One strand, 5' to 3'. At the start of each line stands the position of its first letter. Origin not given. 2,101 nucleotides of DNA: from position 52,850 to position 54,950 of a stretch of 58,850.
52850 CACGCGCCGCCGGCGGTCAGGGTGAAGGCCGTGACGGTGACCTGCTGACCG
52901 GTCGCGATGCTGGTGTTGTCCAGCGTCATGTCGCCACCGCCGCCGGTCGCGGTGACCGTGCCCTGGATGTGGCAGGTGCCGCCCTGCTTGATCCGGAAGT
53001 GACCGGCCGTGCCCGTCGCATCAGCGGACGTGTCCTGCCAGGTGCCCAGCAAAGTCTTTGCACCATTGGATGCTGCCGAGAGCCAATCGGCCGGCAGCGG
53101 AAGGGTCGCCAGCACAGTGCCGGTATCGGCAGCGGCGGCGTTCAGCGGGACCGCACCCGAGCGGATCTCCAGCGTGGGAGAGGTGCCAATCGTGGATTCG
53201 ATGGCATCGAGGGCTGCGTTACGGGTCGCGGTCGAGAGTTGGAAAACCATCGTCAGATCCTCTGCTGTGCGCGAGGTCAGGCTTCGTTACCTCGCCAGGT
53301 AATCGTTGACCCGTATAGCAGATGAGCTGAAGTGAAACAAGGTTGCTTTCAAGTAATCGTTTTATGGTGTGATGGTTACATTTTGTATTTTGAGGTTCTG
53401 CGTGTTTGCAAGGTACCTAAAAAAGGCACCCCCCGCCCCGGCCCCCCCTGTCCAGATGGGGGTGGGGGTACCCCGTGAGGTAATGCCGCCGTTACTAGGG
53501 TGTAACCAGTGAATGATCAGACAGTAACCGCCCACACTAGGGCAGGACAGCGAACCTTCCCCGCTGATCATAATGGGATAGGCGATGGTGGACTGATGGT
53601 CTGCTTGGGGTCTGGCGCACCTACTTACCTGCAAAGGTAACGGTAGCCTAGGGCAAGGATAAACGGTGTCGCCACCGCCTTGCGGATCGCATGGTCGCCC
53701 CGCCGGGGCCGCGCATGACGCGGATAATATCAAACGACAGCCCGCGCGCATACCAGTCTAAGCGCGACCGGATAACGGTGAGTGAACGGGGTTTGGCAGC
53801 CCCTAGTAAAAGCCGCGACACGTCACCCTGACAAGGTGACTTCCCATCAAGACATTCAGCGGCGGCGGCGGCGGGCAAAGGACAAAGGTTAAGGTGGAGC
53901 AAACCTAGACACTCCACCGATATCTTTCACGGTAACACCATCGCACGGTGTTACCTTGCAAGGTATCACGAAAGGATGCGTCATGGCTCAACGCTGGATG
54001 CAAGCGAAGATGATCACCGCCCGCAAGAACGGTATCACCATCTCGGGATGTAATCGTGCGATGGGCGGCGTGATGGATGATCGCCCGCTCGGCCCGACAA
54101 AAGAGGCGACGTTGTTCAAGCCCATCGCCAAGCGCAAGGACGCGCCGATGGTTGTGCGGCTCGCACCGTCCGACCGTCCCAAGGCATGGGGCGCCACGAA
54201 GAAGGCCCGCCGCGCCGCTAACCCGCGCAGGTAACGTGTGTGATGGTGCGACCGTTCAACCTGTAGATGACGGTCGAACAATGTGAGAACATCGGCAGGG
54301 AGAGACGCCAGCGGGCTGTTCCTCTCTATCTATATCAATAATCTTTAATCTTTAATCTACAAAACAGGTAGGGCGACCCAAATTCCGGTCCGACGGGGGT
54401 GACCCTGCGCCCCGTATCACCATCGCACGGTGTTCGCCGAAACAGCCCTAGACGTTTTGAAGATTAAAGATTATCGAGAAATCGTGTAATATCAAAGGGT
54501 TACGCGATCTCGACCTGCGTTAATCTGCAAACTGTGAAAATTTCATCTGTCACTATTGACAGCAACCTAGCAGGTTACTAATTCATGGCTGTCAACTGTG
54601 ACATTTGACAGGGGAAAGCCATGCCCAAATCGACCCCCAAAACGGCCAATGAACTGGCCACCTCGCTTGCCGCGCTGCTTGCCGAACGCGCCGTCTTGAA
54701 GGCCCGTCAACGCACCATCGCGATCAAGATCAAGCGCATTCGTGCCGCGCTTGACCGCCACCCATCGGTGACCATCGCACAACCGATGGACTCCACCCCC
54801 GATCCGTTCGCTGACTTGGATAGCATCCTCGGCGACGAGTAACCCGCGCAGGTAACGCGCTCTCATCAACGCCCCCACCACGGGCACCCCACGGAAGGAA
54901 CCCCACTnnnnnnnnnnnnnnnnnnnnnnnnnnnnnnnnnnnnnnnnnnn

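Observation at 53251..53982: About 730 bp with no credible ORF, dense in hairpins and motif copies, between the divergent fibre cassette and the early arm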

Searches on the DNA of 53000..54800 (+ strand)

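Call 6: search_dna_similar(query=window:53000-54300:+, collection=phages, mode=distant, max_rows=30)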
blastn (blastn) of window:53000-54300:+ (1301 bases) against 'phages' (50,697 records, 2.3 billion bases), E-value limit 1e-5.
Records with a match: 3; places in all: 3; records where one place covers at least 80% of the query: 0.
Best place of each record, by identity: 60-80% 3.
By first word of the organism name: Microcystis 2; Pseudanabaena 1.
By host as written in the record: Pseudanabaena sp. 1; Microcystis aeruginosa 1; Microcystis elabens 1.
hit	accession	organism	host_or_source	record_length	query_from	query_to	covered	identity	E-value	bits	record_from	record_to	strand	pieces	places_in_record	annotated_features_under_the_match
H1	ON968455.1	Pseudanabaena phage Pan4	Pseudanabaena sp.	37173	1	230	18%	71.7%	5e-25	123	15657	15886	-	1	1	hypothetical protein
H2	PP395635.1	Microcystis phage Mae-JY02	Microcystis aeruginosa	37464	1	224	17%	69.2%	2e-16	94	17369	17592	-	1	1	hypothetical protein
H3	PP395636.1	Microcystis phage Mel-JY03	Microcystis elabens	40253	1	224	17%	69.2%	2e-16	94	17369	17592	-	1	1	hypothetical protein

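Call 10: search_rna_families(source=window, start=53100, end=54800, threshold=evalue, max_evalue=5)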
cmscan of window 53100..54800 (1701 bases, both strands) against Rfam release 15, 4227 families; matches with E-value up to 5: 2.
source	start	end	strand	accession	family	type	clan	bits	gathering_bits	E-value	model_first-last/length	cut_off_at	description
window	53753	53807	+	RF03163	c4-a1b1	Gene; antisense;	CL00128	20.1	46.7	0.034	1-53/53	no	a1, b1 targets of C4 antisense RNA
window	53918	53968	-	RF01007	mir-624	Gene; miRNA;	-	18.4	100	2.3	1-86/86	no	mir-624 microRNA precursor family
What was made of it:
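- On Any Rfam RNA family (including c4 antisense RNA and c4-a1b1): The best sub-threshold hit is c4-a1b1 at 20.1 bits against 46.7, E = 0.034 (call 10).
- Closest known: P1/P7 c4 antisense RNA and its a1/b1 targets. Different: The hit scores 20.1 bits against a gathering score of 46.7 (call 10) and lies in the unconserved centre.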

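Call 71: search_dna_similar(query=window:53330-54000:+, collection=plasmids, mode=distant, max_evalue=0.01, max_rows=15)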
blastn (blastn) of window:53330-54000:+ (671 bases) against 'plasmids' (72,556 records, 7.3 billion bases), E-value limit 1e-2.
No match.
